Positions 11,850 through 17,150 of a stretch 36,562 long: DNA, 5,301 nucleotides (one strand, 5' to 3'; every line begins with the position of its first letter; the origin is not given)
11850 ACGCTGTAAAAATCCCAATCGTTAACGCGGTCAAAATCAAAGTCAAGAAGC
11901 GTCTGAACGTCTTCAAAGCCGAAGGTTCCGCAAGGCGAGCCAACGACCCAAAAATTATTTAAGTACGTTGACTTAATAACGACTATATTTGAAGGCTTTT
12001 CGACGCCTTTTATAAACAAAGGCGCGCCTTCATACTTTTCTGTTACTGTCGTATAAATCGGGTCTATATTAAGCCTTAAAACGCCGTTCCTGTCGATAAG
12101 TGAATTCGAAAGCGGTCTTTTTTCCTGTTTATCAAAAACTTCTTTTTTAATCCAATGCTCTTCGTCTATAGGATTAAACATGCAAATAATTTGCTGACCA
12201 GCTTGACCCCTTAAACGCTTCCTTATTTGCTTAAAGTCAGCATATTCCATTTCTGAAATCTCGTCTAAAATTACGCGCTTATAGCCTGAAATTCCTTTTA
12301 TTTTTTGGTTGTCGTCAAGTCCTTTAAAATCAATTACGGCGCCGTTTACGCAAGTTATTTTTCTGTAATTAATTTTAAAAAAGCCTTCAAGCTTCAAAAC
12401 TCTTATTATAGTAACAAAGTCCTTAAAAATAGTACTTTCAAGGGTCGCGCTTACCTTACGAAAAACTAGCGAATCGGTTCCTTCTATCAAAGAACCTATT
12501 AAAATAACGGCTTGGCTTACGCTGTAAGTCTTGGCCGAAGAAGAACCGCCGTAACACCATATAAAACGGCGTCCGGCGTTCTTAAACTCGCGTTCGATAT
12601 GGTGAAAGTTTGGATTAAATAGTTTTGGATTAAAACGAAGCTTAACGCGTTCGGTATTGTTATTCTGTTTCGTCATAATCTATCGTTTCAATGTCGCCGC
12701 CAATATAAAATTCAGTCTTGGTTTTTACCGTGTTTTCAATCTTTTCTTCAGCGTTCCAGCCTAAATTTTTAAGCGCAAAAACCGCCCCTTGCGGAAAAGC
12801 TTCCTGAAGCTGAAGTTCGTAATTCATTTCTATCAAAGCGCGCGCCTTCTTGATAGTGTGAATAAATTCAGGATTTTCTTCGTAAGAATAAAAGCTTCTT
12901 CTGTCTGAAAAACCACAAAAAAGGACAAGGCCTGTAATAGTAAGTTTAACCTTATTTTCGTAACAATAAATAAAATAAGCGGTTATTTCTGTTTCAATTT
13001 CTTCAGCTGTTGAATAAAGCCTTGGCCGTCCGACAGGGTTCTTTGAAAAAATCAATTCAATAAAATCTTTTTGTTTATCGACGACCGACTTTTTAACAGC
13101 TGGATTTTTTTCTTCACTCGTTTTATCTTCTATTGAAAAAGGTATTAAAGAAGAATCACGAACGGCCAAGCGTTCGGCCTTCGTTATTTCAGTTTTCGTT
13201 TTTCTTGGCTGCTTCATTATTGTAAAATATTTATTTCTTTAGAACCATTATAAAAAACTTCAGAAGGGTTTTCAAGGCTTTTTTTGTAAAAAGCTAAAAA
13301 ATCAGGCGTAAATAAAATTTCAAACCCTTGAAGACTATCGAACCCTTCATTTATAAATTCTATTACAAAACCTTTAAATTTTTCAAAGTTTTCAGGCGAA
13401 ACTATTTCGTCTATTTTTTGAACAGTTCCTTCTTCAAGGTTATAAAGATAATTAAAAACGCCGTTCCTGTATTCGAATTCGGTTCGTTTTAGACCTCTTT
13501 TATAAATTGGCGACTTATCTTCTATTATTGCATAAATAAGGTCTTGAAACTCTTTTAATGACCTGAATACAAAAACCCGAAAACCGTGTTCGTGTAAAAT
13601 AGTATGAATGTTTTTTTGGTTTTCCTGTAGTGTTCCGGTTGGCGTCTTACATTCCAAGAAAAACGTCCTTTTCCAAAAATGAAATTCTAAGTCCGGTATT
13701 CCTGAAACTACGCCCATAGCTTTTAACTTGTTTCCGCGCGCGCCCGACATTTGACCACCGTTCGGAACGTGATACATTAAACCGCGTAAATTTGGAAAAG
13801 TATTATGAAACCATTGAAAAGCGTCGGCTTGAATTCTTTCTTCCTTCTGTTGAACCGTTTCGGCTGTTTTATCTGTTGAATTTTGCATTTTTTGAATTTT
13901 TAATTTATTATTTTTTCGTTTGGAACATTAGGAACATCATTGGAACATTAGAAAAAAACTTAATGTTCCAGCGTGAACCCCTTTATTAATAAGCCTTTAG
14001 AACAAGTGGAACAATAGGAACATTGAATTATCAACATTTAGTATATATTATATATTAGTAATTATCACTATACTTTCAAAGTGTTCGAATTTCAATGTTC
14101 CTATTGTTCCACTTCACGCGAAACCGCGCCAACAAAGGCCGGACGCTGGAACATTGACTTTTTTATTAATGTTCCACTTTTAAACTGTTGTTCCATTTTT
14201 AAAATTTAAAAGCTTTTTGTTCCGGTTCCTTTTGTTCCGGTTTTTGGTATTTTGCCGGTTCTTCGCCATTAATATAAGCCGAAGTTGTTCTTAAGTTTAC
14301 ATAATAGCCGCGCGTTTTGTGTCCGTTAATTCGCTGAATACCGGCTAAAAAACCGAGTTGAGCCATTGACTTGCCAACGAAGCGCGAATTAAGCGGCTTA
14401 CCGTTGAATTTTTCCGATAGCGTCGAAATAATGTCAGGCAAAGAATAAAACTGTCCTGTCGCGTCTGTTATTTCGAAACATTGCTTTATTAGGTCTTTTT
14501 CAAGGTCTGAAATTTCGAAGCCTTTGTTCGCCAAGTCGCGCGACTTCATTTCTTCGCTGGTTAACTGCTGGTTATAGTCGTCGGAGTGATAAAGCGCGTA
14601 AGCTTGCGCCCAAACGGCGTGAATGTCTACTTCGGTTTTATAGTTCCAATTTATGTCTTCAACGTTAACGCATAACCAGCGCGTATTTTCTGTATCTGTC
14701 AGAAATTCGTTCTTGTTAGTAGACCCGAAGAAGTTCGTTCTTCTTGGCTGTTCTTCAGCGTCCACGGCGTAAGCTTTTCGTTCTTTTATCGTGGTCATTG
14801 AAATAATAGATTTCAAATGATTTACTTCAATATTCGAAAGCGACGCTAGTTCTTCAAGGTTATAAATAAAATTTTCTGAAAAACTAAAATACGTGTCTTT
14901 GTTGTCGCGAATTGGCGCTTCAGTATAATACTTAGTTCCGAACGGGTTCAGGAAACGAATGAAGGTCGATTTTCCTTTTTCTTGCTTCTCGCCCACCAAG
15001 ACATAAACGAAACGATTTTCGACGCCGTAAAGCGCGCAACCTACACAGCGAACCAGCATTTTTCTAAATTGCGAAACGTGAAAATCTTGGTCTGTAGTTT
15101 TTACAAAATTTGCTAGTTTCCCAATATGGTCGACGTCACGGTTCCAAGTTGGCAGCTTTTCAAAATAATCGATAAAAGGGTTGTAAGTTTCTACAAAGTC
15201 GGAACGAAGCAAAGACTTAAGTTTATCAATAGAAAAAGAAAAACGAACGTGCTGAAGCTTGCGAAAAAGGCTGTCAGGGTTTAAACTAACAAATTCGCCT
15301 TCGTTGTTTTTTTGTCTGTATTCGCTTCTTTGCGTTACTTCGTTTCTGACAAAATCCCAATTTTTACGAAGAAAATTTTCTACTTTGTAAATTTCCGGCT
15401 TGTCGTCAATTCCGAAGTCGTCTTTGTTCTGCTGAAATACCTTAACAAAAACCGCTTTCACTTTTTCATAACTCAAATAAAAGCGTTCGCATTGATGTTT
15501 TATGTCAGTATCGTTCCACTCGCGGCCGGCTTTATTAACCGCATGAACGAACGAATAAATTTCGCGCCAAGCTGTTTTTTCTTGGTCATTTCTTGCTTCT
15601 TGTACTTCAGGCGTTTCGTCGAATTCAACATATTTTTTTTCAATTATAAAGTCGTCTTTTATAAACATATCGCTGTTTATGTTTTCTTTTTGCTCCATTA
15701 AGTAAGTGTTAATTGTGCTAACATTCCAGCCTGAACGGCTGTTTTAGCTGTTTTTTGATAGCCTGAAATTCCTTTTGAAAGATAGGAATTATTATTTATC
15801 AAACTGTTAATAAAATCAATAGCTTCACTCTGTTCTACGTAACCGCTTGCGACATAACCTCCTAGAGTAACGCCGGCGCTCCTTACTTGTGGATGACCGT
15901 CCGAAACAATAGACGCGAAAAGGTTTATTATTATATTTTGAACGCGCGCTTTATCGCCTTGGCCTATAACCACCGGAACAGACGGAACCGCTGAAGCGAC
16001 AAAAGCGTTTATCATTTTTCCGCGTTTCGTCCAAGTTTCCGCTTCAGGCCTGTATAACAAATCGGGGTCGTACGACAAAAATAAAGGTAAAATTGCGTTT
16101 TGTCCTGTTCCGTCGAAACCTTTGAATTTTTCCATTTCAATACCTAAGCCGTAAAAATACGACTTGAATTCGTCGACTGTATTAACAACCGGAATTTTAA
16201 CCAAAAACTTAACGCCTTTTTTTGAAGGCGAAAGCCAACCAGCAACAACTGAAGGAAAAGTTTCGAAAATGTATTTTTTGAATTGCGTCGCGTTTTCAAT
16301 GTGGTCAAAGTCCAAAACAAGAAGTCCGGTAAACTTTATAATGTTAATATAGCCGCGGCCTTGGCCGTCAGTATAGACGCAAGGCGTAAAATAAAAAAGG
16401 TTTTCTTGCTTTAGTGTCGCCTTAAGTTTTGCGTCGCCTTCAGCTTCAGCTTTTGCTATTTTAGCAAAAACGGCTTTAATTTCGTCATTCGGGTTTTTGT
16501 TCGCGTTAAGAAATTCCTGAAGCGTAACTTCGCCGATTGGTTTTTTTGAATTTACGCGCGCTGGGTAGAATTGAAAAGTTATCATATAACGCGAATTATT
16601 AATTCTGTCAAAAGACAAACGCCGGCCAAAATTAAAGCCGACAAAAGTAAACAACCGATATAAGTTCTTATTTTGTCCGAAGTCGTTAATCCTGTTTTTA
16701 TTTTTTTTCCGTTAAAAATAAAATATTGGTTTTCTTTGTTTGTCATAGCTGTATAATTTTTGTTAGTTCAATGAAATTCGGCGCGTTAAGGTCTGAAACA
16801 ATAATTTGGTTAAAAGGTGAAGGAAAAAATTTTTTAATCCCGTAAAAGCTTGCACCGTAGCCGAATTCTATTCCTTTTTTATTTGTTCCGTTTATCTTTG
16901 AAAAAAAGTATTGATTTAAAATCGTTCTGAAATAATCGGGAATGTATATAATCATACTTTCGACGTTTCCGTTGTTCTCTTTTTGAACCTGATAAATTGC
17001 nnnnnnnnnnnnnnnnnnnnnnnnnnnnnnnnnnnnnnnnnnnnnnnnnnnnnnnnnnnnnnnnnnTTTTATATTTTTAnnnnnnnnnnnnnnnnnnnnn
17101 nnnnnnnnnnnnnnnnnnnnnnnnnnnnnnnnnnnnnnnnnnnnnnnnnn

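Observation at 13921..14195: Dense iteron array with a 24-bp perfect inverted repeat around an AT-rich core: candidate replication origin or master operator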

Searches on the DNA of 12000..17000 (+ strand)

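Call 6: search_dna_similar(query=window:12000-17000:+, collection=phages, mode=distant, max_rows=20)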
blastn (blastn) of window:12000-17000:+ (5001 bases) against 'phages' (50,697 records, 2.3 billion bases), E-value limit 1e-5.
Records with a match: 22; places in all: 23; records where one place covers at least 80% of the query: 0.
Best place of each record, by identity: 80-90% 4; 60-80% 18.
By first word of the organism name: Flavobacterium 12; Cellulophaga 5; Nonlabens 4; Marinitoga 1.
By host as written in the record: Flavobacterium sp. LMO8 5; Persicivirga sp. IMCC12024 4; Cellulophaga baltica #18 3; Cellulophaga baltica #17 2; Flavobacterium psychrophilum F026 1; Flavobacterium psychrophilum 1; Flavobacterium psychrophilum strain 135-1 1; Flavobacterium psychrophilum strain 990512-1/B 1; and 4 more.
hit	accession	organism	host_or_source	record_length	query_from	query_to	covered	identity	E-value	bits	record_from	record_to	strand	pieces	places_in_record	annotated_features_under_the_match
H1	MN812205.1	Flavobacterium phage vB_FspM_pippi8-1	Flavobacterium sp. LMO8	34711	22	4517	79%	71.7%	0e+0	2027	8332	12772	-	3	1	virulence-associated protein E | N-domain protein | VRR-NUC domain-containing protein | terminase large subunit | terminase small subunit | and 1 other names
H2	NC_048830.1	Flavobacterium phage vB_FspM_pippi8-1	Flavobacterium sp. LMO8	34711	22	4517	79%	71.7%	0e+0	2027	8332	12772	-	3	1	DNA helicase | N-domain protein | VRR-NUC domain-containing protein | terminase large subunit | terminase small subunit | and 1 other names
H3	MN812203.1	Flavobacterium phage vB_FspM_lotta8-1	Flavobacterium sp. LMO8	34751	22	4517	79%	71.6%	0e+0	2021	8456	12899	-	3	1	virulence-associated protein E | N-domain protein | VRR-NUC domain-containing protein | terminase large subunit | terminase small subunit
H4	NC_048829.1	Flavobacterium phage vB_FspM_lotta8-1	Flavobacterium sp. LMO8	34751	22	4517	79%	71.6%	0e+0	2021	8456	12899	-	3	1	DNA helicase | N-domain protein | VRR-NUC domain-containing protein | terminase large subunit | terminase small subunit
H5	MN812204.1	Flavobacterium phage vB_FspM_lotta8-2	Flavobacterium sp. LMO8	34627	22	4517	79%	71.6%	0e+0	2017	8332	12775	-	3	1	virulence-associated protein E | N-domain protein | VRR-NUC domain-containing protein | terminase large subunit | terminase small subunit | and 1 other names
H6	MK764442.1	Flavobacterium phage FPSV-S1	Flavobacterium psychrophilum F026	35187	111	4578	20%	68.9%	6e-44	361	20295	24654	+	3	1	virulence associated protein E | VirE | VRR-NUC domain containing protein | PBSX family terminase large subunit | DNA packaging protein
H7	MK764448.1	Flavobacterium phage FPSV-S27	Flavobacterium psychrophilum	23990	111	4578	20%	68.9%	6e-44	361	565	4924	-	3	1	virulence associated protein E | VirE | VRR-NUC domain containing protein | PBSX family terminase large subunit | DNA packaging protein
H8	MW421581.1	Flavobacterium phage FPSV-S4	Flavobacterium psychrophilum strain ...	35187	111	4578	20%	68.9%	6e-44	361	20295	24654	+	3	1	record has no annotation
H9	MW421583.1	Flavobacterium phage FPSV-F8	Flavobacterium psychrophilum strain ...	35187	111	4578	20%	68.9%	6e-44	361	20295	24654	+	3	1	record has no annotation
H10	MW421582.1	Flavobacterium phage FPSV-S8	Flavobacterium psychrophilum strain ...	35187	111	4578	20%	68.9%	6e-44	361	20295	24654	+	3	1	record has no annotation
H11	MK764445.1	Flavobacterium phage FPSV-S8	Flavobacterium psychrophilum FPS-S2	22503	4002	4578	12%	68.2%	6e-44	187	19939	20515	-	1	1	VirE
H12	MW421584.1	Flavobacterium phage FPSV-D3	Flavobacterium psychrophilum strain ...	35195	4002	4578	12%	68.2%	6e-44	187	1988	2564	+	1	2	record has no annotation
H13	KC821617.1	Cellulophaga phage phi17:1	Cellulophaga baltica #17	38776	4086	4430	7%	67.1%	2e-17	99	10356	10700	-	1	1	VirE N-domain protein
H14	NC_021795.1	Cellulophaga phage phi17:1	Cellulophaga baltica #17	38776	4086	4430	7%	67.1%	2e-17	99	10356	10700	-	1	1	VirE N-domain protein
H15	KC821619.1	Cellulophaga phage phi18:1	Cellulophaga baltica #18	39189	4086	4430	7%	66.7%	5e-19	104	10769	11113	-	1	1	VirE N-domain protein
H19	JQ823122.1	Nonlabens phage P12024S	Persicivirga sp. IMCC12024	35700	1794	1847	1%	85.2%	2e-6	63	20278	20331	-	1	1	VRR-NUC domain protein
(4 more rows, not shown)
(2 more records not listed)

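Call 9: get_annotated_region(hit=H1, flank=1500)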
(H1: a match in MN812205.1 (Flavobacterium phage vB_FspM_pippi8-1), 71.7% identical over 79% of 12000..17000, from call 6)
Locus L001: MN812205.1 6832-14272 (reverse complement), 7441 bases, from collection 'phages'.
description: Flavobacterium phage vB_FspM_pippi8-1, complete genome.
organism: Flavobacterium phage vB_FspM_pippi8-1 (NCBI taxid 2686244)
taxonomy: Viruses; Duplodnaviria; Heunggongvirae; Uroviricota; Caudoviricetes; Winoviridae; Pippivirus; Pippivirus pippi
host: Flavobacterium sp. LMO8; source: -; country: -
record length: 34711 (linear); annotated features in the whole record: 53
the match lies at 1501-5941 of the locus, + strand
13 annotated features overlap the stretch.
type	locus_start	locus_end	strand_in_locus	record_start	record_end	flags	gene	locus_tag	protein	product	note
CDS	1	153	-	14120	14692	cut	-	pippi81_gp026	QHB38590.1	hypothetical protein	annotation based on sequence similarity to NCBI WP_062616404.1 and Pfam PF07030.11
CDS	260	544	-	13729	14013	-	-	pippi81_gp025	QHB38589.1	hypothetical protein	-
CDS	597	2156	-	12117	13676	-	-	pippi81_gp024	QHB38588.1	terminase large subunit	annotation based on sequence similarity to NCBI WP_100925135.1 and Pfam PF04466.12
CDS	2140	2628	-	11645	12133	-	-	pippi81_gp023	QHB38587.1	terminase small subunit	annotation based on sequence similarity to NCBI WP_143918166.1 and Pfam PF16677.4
CDS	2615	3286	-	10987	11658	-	-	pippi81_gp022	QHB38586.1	VRR-NUC domain-containing protein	annotation based on sequence similarity to NCBI YP_008240943.1 and Pfam PF08774.10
CDS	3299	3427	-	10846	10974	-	-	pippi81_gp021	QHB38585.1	hypothetical protein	-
CDS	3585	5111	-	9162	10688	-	-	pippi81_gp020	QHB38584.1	virulence-associated protein E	annotation based on sequence similarity to NCBI YP_008241003.1 and Pfam PF05272.10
CDS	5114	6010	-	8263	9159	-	-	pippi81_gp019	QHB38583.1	N-domain protein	VirE N-domain protein; annotation based on sequence similarity to NCBI YP_008240937.1 and Pfam PF08800.9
CDS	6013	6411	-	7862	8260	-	-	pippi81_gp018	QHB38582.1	hypothetical protein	-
CDS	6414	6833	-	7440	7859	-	-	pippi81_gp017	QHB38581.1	hypothetical protein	-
CDS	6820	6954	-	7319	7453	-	-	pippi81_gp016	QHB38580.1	hypothetical protein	-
CDS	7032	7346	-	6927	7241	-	-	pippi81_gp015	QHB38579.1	hypothetical protein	-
CDS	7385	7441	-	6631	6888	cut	-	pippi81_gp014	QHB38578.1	hypothetical protein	-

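Call 10: get_annotated_region(hit=H6, flank=1500)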
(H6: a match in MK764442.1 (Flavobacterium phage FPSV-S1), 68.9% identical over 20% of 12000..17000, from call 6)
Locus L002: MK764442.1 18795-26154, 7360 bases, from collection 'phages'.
description: Flavobacterium phage FPSV-S1, complete genome.
organism: Flavobacterium phage FPSV-S1 (NCBI taxid 2575345)
taxonomy: Viruses; Duplodnaviria; Heunggongvirae; Uroviricota; Caudoviricetes; Winoviridae
host: Flavobacterium psychrophilum F026; source: -; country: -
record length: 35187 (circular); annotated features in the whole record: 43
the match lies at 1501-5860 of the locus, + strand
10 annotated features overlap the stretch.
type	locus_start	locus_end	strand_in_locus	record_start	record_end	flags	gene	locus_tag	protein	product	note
CDS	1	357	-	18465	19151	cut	-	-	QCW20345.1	DUF1320 domain-containing protein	unknown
CDS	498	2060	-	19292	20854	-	-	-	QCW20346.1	PBSX family terminase large subunit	terminase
CDS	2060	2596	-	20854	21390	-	-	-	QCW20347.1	DNA packaging protein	DNA packaging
CDS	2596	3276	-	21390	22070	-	-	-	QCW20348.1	VRR-NUC domain containing protein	unknown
CDS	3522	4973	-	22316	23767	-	-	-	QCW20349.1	virulence associated protein E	unknown; virulance associated protein VirE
CDS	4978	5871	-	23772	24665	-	-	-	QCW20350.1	VirE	unknown; VirE N-domain protein; VirE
CDS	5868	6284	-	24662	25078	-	-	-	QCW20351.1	hypothetical protein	unknown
CDS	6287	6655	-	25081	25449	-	-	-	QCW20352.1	hypothetical protein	unknown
CDS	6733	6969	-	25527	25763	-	-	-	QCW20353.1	hypothetical protein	unknown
CDS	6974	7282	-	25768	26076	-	-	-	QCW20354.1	hypothetical protein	unknown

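Call 13: get_annotated_region(hit=H13, flank=5000)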
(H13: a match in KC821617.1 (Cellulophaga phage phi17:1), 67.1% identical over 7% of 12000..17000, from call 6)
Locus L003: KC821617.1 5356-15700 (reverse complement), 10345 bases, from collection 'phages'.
description: Cellulophaga phage phi17:1, complete genome.
organism: Cellulophaga phage phi17:1 (NCBI taxid 1327980)
taxonomy: Viruses; Duplodnaviria; Heunggongvirae; Uroviricota; Caudoviricetes; Helsingorvirus; Helsingorvirus Cba171
host: Cellulophaga baltica #17; source: seawater; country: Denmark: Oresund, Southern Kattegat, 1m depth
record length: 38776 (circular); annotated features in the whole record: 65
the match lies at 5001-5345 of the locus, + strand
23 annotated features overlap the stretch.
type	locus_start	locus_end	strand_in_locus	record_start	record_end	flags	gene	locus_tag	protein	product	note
CDS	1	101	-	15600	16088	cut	-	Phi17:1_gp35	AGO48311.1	phage terminase small subunit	annotation based on sequence similarity to NCBI EGM24538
CDS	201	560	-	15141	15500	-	-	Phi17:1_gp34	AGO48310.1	hypothetical protein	-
CDS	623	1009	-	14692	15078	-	-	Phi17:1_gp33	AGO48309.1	hypothetical protein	-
CDS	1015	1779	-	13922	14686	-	-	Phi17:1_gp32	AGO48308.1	VRR-NUC domain containing protein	restriction endonuclease like; annotation based on sequence similarity to NCBI ZP_06994958, CDD cl00277, and Pfam ...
CDS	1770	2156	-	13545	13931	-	-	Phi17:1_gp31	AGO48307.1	hypothetical protein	-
CDS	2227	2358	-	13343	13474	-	-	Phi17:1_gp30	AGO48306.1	hypothetical protein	-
CDS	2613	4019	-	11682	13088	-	-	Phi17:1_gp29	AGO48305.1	virulance associated protein E, VirE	annotation based on sequence similarity to NCBI YP_004448767, CDD cl14928, and Pfam PF05272.6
CDS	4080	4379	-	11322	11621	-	-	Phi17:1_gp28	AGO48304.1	hypothetical protein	-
CDS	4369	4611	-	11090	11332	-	-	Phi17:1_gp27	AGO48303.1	hypothetical protein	-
CDS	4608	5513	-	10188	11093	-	-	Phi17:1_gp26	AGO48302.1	VirE N-domain protein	annotation based on sequence similarity to NCBI ZP_06987340, CDD cl07419, and Pfam PF08800.5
CDS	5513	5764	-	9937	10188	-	-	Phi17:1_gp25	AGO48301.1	hypothetical protein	-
CDS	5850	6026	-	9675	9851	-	-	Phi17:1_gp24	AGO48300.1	hypothetical protein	-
CDS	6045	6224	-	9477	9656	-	-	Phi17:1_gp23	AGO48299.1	hypothetical protein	-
CDS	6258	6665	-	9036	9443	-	-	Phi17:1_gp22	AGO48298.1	hypothetical protein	-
CDS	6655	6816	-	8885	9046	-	-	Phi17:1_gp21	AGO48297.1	hypothetical protein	-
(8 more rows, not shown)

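Call 14: get_annotated_region(hit=H19, flank=4000)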
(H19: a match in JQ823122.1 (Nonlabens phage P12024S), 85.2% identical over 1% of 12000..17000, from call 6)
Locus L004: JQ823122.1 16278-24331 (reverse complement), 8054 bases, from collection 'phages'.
description: Persicivirga phage P12024S, complete genome.
organism: Nonlabens phage P12024S (NCBI taxid 1168478)
taxonomy: Viruses; Duplodnaviria; Heunggongvirae; Uroviricota; Caudoviricetes; Inhavirus; Inhavirus P12024S
host: Persicivirga sp. IMCC12024; source: seawater; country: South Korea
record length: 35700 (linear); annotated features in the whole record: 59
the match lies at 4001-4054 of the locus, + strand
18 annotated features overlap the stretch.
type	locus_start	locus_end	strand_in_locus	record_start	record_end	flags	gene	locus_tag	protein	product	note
CDS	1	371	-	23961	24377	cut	-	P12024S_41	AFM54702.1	hypothetical protein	-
CDS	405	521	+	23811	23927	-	-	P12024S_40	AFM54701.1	hypothetical protein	-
CDS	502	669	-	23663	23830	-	-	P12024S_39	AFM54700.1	hypothetical protein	-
CDS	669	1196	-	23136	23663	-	-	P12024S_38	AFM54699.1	hypothetical protein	-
CDS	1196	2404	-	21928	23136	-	-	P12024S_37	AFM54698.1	phage terminase, large subunit, PBSX family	-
CDS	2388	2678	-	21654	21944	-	-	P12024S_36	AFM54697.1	hypothetical protein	-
CDS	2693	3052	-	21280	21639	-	-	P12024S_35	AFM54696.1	hypothetical protein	-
CDS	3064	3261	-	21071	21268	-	-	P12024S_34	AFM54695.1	hypothetical protein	-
CDS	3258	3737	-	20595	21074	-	-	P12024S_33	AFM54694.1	hypothetical protein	containing Sigma-70 region 2; PF04542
CDS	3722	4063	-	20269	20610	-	-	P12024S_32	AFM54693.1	VRR-NUC domain protein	-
CDS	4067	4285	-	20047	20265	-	-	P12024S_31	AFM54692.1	hypothetical protein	-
CDS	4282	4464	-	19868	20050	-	-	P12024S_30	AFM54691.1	hypothetical protein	containing transmembrane fragile-X-F protein; PF10269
CDS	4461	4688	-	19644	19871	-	-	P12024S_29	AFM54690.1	hypothetical protein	-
CDS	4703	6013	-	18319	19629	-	-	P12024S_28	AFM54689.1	putative helicase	containing type III restriction enzyme, res subunit; PF04851 and helicase conserved C-terminal domain; PF00271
CDS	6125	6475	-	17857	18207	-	-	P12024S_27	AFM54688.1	hypothetical protein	-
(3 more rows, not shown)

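Call 59: search_rna_families(source=window, start=13600, end=14500, threshold=evalue, max_evalue=1)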
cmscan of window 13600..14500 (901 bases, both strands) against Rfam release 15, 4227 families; matches with E-value up to 1: 5.
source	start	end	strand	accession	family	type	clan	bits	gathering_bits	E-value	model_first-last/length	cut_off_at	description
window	13932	14185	-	RF00885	MIR821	Gene; miRNA;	-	50.6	249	4.9e-08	1-275/275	no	MIR821 microRNA precursor family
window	13932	14185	+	RF00885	MIR821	Gene; miRNA;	-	40.6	249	8e-06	1-275/275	no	MIR821 microRNA precursor family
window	13947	14170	+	RF04128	MIR8562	Gene; miRNA;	-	35.8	211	0.00012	1-242/242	no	MIR8562 microRNA precursor family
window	14003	14115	-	RF04263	MIR2593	Gene; miRNA;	-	29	96.2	0.0088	1-116/116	no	MIR2593 microRNA precursor family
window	14006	14112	-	RF04108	mir-2513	Gene; miRNA;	-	28.4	89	0.0037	1-120/120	no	mir-2513 microRNA precursor family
